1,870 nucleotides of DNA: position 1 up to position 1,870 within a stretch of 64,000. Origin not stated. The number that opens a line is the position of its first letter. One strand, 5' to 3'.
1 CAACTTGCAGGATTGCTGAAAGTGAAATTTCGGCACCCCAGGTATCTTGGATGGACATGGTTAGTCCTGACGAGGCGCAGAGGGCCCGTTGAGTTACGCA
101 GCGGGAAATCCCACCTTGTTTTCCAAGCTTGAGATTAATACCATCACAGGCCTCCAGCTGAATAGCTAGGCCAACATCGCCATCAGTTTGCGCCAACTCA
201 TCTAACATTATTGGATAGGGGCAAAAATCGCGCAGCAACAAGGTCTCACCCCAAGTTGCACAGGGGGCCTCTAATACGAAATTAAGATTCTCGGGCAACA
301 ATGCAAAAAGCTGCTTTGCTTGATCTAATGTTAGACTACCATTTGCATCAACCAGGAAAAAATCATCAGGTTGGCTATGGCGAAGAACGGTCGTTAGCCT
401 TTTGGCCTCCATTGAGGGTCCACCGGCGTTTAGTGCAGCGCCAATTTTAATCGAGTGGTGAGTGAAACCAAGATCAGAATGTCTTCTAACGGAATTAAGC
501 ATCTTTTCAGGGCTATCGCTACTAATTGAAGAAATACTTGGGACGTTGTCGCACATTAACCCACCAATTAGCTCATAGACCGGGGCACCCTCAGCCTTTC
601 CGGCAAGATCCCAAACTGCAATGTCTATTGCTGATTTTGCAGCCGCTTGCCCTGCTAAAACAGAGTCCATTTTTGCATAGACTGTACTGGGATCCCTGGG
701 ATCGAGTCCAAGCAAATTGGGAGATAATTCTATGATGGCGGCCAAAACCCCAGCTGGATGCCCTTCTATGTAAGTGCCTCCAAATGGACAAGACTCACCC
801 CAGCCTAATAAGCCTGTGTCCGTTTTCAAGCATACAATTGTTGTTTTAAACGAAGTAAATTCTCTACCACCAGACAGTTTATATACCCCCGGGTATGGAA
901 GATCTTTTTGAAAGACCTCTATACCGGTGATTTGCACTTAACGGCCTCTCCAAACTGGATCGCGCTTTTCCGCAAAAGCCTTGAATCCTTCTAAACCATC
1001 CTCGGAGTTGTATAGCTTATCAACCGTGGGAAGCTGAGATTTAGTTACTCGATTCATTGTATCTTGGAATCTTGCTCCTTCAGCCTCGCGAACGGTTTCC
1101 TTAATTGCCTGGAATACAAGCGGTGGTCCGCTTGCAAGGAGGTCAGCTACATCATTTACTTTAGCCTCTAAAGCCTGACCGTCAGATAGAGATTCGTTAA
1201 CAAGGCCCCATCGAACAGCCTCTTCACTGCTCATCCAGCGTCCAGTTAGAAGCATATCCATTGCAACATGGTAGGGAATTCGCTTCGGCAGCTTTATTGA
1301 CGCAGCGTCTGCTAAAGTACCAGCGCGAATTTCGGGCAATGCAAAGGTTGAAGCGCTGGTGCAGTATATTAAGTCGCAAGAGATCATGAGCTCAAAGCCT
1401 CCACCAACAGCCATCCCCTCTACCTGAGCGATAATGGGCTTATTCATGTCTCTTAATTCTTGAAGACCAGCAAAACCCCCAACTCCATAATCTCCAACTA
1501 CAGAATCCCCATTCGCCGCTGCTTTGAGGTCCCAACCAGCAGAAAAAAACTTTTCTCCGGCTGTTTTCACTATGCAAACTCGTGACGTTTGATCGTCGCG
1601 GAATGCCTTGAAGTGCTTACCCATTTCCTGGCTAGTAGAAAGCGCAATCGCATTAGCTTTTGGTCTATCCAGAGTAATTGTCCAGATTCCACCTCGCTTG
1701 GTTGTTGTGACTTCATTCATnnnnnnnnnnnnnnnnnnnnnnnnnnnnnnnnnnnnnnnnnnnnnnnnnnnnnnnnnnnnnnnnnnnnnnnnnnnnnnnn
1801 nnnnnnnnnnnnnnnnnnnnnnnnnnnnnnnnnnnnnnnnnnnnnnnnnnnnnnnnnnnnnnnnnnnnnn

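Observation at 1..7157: Unconventional gamma-butyrobetaine/carnitine-type betaine catabolic operon using a reversible ADP-forming acyl-CoA synthetase and an MR/MLE enolase-superfamily enzyme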

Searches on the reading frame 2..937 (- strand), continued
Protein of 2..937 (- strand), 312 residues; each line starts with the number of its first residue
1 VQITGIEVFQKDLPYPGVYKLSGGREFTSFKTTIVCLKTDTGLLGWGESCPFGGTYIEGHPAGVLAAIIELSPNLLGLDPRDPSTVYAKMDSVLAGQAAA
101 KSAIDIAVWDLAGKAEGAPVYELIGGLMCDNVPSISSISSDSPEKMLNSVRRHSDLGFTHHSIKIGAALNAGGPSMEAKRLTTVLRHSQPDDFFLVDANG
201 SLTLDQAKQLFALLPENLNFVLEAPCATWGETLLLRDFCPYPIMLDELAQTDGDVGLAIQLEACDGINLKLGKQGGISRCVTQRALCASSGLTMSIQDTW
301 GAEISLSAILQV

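Call 68: search_dna_similar(query=P0001, collection=plasmids, mode=protein, max_rows=15)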
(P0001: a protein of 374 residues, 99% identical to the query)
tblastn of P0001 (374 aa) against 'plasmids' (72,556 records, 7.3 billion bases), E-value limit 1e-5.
Records with a match: 1134; places in all: 1830; records where one place covers at least 80% of the query: 776.
Best place of each record, by identity: <60% 1134.
By first word of the organism name: Rhizobium 173; Sinorhizobium 147; Enterobacter 56; Agrobacterium 53; Pseudosulfitobacter 45; Klebsiella 40; Enterococcus 29; Streptomyces 27; Deinococcus 22; Paracoccus 19; and 159 more.
By predicted mobility (MOB-suite, as given by PLSDB): non-mobilizable 643; conjugative 350; mobilizable 141.
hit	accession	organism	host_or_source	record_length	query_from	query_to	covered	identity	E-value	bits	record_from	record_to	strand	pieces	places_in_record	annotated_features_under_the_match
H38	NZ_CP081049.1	Leisingera aquaemixtae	-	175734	1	369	99%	48.4%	5e-99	328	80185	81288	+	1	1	mandelate racemase/muconate lactonizing enzyme family protein | alcohol dehydrogenase family protein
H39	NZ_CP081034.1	Leisingera aquaemixtae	-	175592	1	369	99%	48.1%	2e-98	327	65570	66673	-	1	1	mandelate racemase/muconate lactonizing enzyme family protein | alcohol dehydrogenase family protein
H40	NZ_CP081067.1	Leisingera caerulea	-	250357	1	369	99%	47.6%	1e-97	325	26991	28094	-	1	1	mandelate racemase/muconate lactonizing enzyme family protein | alcohol dehydrogenase family protein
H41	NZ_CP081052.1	Leisingera aquaemixtae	-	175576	1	369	99%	47.6%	2e-96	321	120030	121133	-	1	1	mandelate racemase/muconate lactonizing enzyme family protein | alcohol dehydrogenase family protein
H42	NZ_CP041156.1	Leisingera aquaemixtae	cell culture,Biocathode MCL, marine ...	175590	1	369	99%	47.3%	3e-96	320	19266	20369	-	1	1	mandelate racemase/muconate lactonizing enzyme family protein | alcohol dehydrogenase family protein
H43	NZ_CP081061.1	Leisingera aquaemixtae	-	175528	1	369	99%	47.3%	2e-95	318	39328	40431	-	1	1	mandelate racemase/muconate lactonizing enzyme family protein | alcohol dehydrogenase family protein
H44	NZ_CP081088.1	Leisingera caerulea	-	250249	1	374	100%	46.1%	2e-96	321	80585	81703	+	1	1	mandelate racemase/muconate lactonizing enzyme family protein | alcohol dehydrogenase family protein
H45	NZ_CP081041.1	Leisingera sp. M527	-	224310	1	374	100%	46.1%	3e-95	318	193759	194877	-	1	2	mandelate racemase/muconate lactonizing enzyme family protein | alcohol dehydrogenase family protein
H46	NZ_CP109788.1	Leisingera thetidis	-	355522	1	374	100%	46.1%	3e-94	315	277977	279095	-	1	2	mandelate racemase/muconate lactonizing enzyme family protein | alcohol dehydrogenase family protein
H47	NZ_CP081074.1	Leisingera caerulea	-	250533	1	369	99%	46.8%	1e-96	322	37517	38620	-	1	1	mandelate racemase/muconate lactonizing enzyme family protein | alcohol dehydrogenase family protein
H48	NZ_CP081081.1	Leisingera caerulea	-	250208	1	369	99%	46.8%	2e-96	321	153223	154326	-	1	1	mandelate racemase/muconate lactonizing enzyme family protein | alcohol dehydrogenase family protein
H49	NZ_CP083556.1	Leisingera sp. S132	-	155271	1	369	99%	46.8%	4e-95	317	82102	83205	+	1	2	mandelate racemase/muconate lactonizing enzyme family protein | alcohol dehydrogenase family protein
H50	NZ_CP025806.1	Sulfitobacter sp. SK012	Marine Sediment,North Sea (sediment)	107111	1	374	100%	45.9%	2e-94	315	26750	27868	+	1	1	mandelate racemase/muconate lactonizing enzyme family protein | alcohol dehydrogenase family protein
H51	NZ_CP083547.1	Leisingera sp. M658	-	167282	1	369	99%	46.5%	5e-96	320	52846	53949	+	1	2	mandelate racemase/muconate lactonizing enzyme family protein | alcohol dehydrogenase family protein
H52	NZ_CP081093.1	Leisingera caerulea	-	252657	1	369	99%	46.5%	1e-95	319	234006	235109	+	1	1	mandelate racemase/muconate lactonizing enzyme family protein | alcohol dehydrogenase family protein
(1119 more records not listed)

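Call 69: get_annotated_region(hit=H38, flank=9000)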
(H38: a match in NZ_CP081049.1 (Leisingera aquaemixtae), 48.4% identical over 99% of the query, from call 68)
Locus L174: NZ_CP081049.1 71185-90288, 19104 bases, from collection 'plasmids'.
description: Leisingera aquaemixtae strain M597 plasmid unnamed5, complete sequence
organism: Leisingera aquaemixtae (NCBI taxid 1396826)
taxonomy: Bacteria; Pseudomonadota; Alphaproteobacteria; Rhodobacterales; Roseobacteraceae; Leisingera; Leisingera aquaemixtae
host: -; source: -; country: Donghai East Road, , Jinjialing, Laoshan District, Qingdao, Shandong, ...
typing (MOB-suite, as given by PLSDB): non-mobilizable
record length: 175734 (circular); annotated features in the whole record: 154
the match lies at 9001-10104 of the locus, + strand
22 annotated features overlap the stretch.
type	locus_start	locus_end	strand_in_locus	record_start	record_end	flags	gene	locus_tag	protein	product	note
CDS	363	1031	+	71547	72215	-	-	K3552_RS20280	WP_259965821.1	hypothetical protein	-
CDS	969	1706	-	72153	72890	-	-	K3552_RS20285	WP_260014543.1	hypothetical protein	-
CDS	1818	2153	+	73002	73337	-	-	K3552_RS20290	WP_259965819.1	hypothetical protein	-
CDS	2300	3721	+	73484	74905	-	-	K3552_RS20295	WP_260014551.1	saccharopine dehydrogenase C-terminal domain-containing protein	-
CDS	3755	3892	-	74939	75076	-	-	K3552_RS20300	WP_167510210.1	hypothetical protein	-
CDS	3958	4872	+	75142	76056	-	-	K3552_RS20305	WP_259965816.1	LysR substrate-binding domain-containing protein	-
CDS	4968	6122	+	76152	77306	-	-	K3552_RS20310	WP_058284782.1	aromatic ring-hydroxylating dioxygenase subunit alpha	-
CDS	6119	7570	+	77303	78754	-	-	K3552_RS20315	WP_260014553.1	aldehyde dehydrogenase family protein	-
CDS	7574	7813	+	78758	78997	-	-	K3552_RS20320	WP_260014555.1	hypothetical protein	-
CDS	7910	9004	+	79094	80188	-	-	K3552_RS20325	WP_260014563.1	alcohol dehydrogenase family protein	-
CDS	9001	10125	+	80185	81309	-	-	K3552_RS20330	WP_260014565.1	mandelate racemase/muconate lactonizing enzyme family protein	-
CDS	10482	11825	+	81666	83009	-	-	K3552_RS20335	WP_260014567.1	Na(+)-translocating NADH-quinone reductase subunit A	GO:0006814 - sodium ion transport [Evidence IEA]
CDS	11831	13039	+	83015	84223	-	-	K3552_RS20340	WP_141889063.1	NADH:ubiquinone reductase (Na(+)-transporting) subunit B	GO:0022904 - respiratory electron transport chain [Evidence IEA]; GO:0055085 - transmembrane transport [Evidence IEA]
CDS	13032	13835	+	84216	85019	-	-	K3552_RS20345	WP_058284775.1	Na(+)-translocating NADH-quinone reductase subunit C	GO:0006814 - sodium ion transport [Evidence IEA]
CDS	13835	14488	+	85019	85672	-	-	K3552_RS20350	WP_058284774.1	NADH:ubiquinone reductase (Na(+)-transporting) subunit D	-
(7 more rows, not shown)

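Call 75: search_protein_families(library=pfam, proteins=[L002:11130-12032:-, L170:6983-7312:+], max_evalue=0.00001)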
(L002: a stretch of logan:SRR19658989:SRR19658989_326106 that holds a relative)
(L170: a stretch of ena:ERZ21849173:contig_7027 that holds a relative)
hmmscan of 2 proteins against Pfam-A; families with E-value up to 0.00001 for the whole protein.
L002:11130-12032:- (301 aa): 5 families
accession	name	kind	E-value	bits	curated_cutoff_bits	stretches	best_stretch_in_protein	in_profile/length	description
PF20434.5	BD-FAE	-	6.8e-19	68.7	26.8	1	119-191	43-112/215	BD-FAE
PF07859.19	Abhydrolase_3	-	8.1e-15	55.6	25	1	129-252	35-149/210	alpha/beta hydrolase fold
PF00135.34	COesterase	-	1.8e-09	37.6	27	1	56-198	86-213/515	Carboxylesterase family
PF02230.22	Abhydrolase_2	-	2.3e-08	34.6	23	1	140-263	84-200/217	Phospholipase/Carboxylesterase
PF00326.27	Peptidase_S9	-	1e-07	32.1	22.6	0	215-273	142-197/213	Prolyl oligopeptidase family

L170:6983-7312:+ (110 aa): 1 family
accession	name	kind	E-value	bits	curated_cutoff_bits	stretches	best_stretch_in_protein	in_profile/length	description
PF06127.16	Mpo1-like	-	3.8e-35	120.3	24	1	7-99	3-95/95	2-hydroxy-palmitic acid dioxygenase Mpo1-like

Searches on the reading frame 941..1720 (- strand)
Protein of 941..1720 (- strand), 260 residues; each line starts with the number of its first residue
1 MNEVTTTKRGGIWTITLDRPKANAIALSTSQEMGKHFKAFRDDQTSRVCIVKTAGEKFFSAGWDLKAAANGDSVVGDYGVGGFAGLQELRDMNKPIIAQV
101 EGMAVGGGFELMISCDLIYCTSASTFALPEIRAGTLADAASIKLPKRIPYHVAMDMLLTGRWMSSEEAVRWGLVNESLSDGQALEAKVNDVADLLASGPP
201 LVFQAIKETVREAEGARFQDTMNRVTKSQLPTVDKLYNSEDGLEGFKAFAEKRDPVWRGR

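Call 8: search_protein_families(library=pfam, proteins=[window:941-1720:-])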
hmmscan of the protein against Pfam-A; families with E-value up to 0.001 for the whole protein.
window:941-1720:- (260 aa): 2 families
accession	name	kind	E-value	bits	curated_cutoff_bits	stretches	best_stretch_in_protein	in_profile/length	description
PF00378.25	ECH_1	-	4.2e-55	187.3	27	1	9-259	3-250/251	Enoyl-CoA hydratase/isomerase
PF16113.10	ECH_2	-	2.7e-26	93.3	27.2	1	14-249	3-238/335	Enoyl-CoA hydratase/isomerase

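Call 9: search_protein_families(library=ncbifam, proteins=[window:941-1720:-], max_evalue=0.00001)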
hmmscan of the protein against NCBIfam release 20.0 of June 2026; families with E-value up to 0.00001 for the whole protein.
window:941-1720:- (260 aa): 69 families (the best 25 are shown)
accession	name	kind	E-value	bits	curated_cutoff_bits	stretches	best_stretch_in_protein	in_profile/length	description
NF002936.2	PRK03580.1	equivalog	8.6e-82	274.4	500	1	4-260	5-261/261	crotonobetainyl-CoA hydratase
NF006100.0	PRK08252.1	subfamily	8.5e-62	209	282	1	2-260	3-254/254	crotonase/enoyl-CoA hydratase family protein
NF051848.1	EnCoAHydtEchA19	equivalog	6.8e-57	192.9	400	1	4-260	2-258/258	enoyl-CoA hydratase EchA19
NF042430.2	EnCoAhydt_DpgD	equivalog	4.5e-56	190.2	400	1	7-260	2-258/258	enoyl-CoA-hydratase DpgD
NF005864.0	PRK07799.1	equivalog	1.3e-48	165.5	316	1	3-259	9-265/266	crotonase/enoyl-CoA hydratase family protein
NF006007.0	PRK08138.1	subfamily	6.8e-41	140.4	355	1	6-260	12-261/261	enoyl-CoA hydratase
NF004796.0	PRK06144.1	subfamily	1e-40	139.8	272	1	2-260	8-262/262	enoyl-CoA hydratase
NF004781.0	PRK06127.1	subfamily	1.2e-40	139.9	291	1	3-260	12-269/269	enoyl-CoA hydratase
NF005803.0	PRK07658.1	equivalog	6.1e-40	137.2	313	1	3-260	3-257/257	enoyl-CoA hydratase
NF006566.0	PRK09076.1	subfamily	8.3e-40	137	286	1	2-258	5-258/260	enoyl-CoA hydratase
NF005073.0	PRK06495.1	subfamily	8.2e-39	133.4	296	1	10-260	12-257/257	enoyl-CoA hydratase/isomerase family protein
NF004517.0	PRK05862.1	equivalog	9.4e-39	133.4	396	1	4-258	6-255/257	enoyl-CoA hydratase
NF006108.0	PRK08259.1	equivalog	9.3e-38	130.2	273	1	2-251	3-246/256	crotonase/enoyl-CoA hydratase family protein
NF006008.0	PRK08139.1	equivalog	2.6e-37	128.8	313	1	4-259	13-265/266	enoyl-CoA hydratase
NF005126.0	PRK06563.1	subfamily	4.4e-36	124.6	261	1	2-260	7-263/263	crotonase/enoyl-CoA hydratase family protein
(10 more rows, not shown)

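Call 29: search_solved_structures(query=window:941-1720:-, max_evalue=1e-30)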
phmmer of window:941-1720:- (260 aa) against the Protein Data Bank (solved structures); distinct sequences matched with E-value up to 1e-30: 10.
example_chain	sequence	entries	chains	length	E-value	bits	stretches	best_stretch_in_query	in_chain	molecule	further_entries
3trr_A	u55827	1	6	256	5.3e-44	153.5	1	3-260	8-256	Probable enoyl-CoA hydratase/isomerase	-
3r0o_A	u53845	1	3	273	1.1e-41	145.9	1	6-260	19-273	Carnitinyl-CoA dehydratase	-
3r9t_A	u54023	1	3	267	1.8e-38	135.4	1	7-260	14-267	EchA1_1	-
3r9s_A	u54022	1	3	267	2.5e-38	135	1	7-260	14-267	Carnitinyl-CoA dehydratase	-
6ldz_A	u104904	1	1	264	2.2e-37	131.9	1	3-259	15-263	Probable enoyl-CoA hydratase EchA1 (Enoyl hydrase) (Unsaturated acyl-CoA hydratase) (Croto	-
5kjp_A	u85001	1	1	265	2.2e-37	131.8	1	3-259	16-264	Enoyl-CoA hydratase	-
3qxi_A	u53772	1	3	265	5.4e-37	130.6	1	3-259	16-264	Enoyl-CoA hydratase EchA1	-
4f47_A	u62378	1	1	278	4.7e-36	127.5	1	7-259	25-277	Enoyl-CoA hydratase EchA19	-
6wyi_A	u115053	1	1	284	7.9e-35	123.5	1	7-259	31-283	EchA19, enoyl-CoA hydratase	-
2pbp_A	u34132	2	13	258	2.6e-32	115.2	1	6-260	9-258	Enoyl-CoA hydratase subunit I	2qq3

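Call 34: list_cluster_members(proteins=[P0001, P0003, window:941-1720:-, window:1720-3681:-, window:5022-5909:-, window:8755-9672:+])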
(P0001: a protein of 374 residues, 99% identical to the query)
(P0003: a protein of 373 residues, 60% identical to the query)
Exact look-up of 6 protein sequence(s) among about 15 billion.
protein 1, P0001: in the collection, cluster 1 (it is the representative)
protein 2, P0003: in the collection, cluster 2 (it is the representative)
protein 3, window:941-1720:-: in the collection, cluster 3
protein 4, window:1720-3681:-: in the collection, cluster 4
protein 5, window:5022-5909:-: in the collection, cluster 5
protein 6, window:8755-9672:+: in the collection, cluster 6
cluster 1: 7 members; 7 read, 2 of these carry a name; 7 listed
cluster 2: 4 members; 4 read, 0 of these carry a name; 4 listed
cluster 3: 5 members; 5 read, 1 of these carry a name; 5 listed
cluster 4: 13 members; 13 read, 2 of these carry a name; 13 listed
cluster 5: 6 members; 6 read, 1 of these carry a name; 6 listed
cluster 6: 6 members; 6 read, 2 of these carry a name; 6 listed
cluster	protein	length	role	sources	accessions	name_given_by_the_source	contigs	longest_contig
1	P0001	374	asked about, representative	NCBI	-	-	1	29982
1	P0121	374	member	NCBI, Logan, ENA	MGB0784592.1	MAG: mandelate racemase/muconate lactonizing enzyme family protein [Alphaproteobacteria ...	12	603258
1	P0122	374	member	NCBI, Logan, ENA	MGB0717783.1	MAG: mandelate racemase/muconate lactonizing enzyme family protein [Alphaproteobacteria ...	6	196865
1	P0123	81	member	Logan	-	-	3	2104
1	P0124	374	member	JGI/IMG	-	-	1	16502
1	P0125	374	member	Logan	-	-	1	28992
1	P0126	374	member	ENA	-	-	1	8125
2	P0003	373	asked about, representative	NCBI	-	-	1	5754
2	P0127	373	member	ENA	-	-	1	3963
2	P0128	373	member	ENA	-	-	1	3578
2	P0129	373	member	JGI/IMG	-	-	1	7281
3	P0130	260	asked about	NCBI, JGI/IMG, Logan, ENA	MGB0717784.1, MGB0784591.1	MAG: carnitinyl-CoA dehydratase [Alphaproteobacteria bacterium]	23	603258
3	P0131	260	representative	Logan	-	-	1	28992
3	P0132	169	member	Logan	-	-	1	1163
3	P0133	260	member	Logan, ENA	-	-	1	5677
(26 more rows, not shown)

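Call 77: find_homologous_proteins(query=window:941-1720:-, max_evalue=1e-80)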
Query window:941-1720:- (260 aa): 7713 proteins with E <= 1e-80 among 8000 candidates; the best 120 are listed.
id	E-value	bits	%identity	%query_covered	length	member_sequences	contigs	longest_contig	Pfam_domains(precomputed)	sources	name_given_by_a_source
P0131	2.8e-165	566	98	100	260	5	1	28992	PF00378.26,PF16113.11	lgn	-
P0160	4.8e-152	522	89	100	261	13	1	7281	PF00378.26,PF16113.11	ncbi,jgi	-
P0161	1.9e-144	497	84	100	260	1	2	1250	PF00378.26,PF16113.11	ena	-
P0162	3.8e-143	493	83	100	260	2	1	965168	PF00378.26,PF16113.11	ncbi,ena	-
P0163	7.4e-129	446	79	99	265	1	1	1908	PF00378.26,PF16113.11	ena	-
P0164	2.9e-128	444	78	99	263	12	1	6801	PF00378.26,PF16113.11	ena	-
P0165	1.3e-127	442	77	99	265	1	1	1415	PF00378.26,PF16113.11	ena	-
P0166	3.3e-127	441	76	100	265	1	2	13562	PF00378.26,PF16113.11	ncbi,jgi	jgi:crotonobetainyl-CoA hydratase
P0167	3.4e-127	441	77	99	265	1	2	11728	PF00378.26,PF16113.11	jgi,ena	jgi:crotonobetainyl-CoA hydratase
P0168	4.8e-127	440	78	99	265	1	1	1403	PF00378.26,PF16113.11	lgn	-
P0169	8.9e-127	440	77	99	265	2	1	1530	PF00378.26,PF16113.11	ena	-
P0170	1.7e-126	439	77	99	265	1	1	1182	PF00378.26,PF16113.11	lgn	-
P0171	2.2e-126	438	77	100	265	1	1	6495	PF00378.26,PF16113.11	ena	-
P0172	2.3e-126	438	77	99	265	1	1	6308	PF00378.26,PF16113.11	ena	-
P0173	3.2e-126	438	77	99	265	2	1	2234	PF00378.26,PF16113.11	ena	-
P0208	1.6e-125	435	77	99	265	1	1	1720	PF00378.26,PF16113.11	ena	-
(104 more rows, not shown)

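Call 78: find_encoding_contigs(protein=P0162, flank=10000, max_places=2)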
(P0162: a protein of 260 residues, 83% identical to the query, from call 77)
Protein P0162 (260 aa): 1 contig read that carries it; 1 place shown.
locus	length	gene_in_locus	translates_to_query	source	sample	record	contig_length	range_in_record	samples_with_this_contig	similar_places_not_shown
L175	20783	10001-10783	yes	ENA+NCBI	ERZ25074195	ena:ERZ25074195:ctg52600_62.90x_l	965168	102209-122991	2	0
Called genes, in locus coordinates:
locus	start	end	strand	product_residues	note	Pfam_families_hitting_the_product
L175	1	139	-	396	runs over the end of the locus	PF00162:PGK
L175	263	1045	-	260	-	PF00494:SQS_PSY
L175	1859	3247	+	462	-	PF00224:PK, PF02887:PK_C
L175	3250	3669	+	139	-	PF00903:Glyoxalase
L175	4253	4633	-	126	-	PF02033:RBFA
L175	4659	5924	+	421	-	PF07690:MFS_1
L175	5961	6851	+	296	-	PF05853:BKACE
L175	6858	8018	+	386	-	PF02771:Acyl-CoA_dh_N, PF02770:Acyl-CoA_dh_M, PF00441:Acyl-CoA_dh_1, PF08028:Acyl-CoA_dh_2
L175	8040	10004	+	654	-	PF13607:Succ_CoA_lig, PF13549:ATP-grasp_5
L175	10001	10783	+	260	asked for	PF00378:ECH_1, PF16113:ECH_2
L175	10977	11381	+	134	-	PF09527:ATPase_gene1 (weak)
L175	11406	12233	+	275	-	PF00119:ATP-synt_A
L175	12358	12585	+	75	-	PF00137:ATP-synt_C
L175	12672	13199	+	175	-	PF28006:HpsJ (weak), PF00430:ATP-synt_B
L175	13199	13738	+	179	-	PF05405:Mt_ATP-synt_B, PF00430:ATP-synt_B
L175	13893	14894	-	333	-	PF02737:3HCDH_N, PF00725:3HCDH (weak)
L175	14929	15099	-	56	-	PF01048:PNP_UDP_1 (weak)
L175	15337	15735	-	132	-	PF02627:CMD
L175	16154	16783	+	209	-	PF04299:FMN_bind_2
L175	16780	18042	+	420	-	PF05958:tRNA_U5-meth_tr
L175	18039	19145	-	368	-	PF01264:Chorismate_synt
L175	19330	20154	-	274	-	PF00106:adh_short, PF13561:adh_short_C2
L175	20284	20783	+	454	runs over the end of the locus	-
